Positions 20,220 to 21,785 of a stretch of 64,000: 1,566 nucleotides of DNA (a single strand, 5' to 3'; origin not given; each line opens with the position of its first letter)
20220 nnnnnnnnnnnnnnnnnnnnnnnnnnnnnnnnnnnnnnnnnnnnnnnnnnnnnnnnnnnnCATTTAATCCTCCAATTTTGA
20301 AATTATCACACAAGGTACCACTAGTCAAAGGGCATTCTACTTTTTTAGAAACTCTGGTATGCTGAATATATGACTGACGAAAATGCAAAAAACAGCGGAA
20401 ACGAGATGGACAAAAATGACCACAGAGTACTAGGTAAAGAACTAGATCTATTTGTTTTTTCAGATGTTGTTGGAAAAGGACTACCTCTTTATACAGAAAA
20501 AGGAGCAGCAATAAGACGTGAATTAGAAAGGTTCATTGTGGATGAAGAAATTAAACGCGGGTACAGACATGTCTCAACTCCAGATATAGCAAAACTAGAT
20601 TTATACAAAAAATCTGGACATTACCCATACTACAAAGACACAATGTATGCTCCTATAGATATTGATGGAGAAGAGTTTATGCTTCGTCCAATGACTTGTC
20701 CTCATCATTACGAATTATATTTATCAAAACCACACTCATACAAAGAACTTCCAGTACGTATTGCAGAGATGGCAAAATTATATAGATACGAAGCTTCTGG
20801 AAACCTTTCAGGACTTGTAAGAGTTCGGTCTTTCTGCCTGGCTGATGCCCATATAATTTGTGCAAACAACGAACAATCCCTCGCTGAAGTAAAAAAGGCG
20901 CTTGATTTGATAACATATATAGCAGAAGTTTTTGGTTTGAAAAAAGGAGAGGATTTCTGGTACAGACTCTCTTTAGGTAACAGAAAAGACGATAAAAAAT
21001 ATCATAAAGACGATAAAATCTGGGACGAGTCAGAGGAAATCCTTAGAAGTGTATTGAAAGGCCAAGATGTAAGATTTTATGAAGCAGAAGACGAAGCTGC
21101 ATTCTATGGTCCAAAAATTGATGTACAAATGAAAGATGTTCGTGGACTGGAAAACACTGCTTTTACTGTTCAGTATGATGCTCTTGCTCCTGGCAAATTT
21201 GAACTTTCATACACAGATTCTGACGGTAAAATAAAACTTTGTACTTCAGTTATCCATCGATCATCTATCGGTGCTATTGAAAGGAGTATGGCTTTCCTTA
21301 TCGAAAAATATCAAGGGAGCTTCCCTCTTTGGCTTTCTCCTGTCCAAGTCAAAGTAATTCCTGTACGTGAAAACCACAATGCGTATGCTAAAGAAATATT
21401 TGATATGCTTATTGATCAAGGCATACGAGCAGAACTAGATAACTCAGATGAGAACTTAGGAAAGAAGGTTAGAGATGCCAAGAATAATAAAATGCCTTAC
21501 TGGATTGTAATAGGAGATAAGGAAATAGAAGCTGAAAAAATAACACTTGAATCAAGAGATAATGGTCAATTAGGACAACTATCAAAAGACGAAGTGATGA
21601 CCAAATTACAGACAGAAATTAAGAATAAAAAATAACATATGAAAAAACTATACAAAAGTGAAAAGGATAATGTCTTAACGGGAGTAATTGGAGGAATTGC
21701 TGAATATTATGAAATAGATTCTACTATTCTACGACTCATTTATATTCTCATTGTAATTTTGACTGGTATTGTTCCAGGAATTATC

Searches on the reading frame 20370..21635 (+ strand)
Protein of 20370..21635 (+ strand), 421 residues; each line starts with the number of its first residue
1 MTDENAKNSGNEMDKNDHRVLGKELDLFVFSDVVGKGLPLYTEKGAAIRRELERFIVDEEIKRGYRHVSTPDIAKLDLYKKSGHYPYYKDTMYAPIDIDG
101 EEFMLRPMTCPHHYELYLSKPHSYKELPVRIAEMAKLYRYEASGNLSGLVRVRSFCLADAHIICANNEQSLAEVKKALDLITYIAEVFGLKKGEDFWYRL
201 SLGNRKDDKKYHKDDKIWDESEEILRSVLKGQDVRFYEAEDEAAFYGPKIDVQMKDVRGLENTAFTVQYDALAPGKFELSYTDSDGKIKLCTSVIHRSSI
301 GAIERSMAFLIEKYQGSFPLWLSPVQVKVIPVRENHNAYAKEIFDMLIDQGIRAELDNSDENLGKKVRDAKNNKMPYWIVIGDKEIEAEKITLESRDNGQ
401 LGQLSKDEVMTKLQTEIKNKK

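Call 85: search_protein_families(library=pfam, proteins=[window:20370-21635:+], max_evalue=0.00001)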
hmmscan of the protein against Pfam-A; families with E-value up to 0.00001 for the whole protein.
window:20370-21635:+ (421 aa): 2 families
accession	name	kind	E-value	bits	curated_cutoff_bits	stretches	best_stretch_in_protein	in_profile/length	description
PF00587.30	tRNA-synt_2b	-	5.7e-27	95.4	29.3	1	99-314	7-179/179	tRNA synthetase class II core domain (G, H, P, S and T)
PF03129.25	HGTP_anticodon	-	4.8e-24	84.8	21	1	326-415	1-93/94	Anticodon binding domain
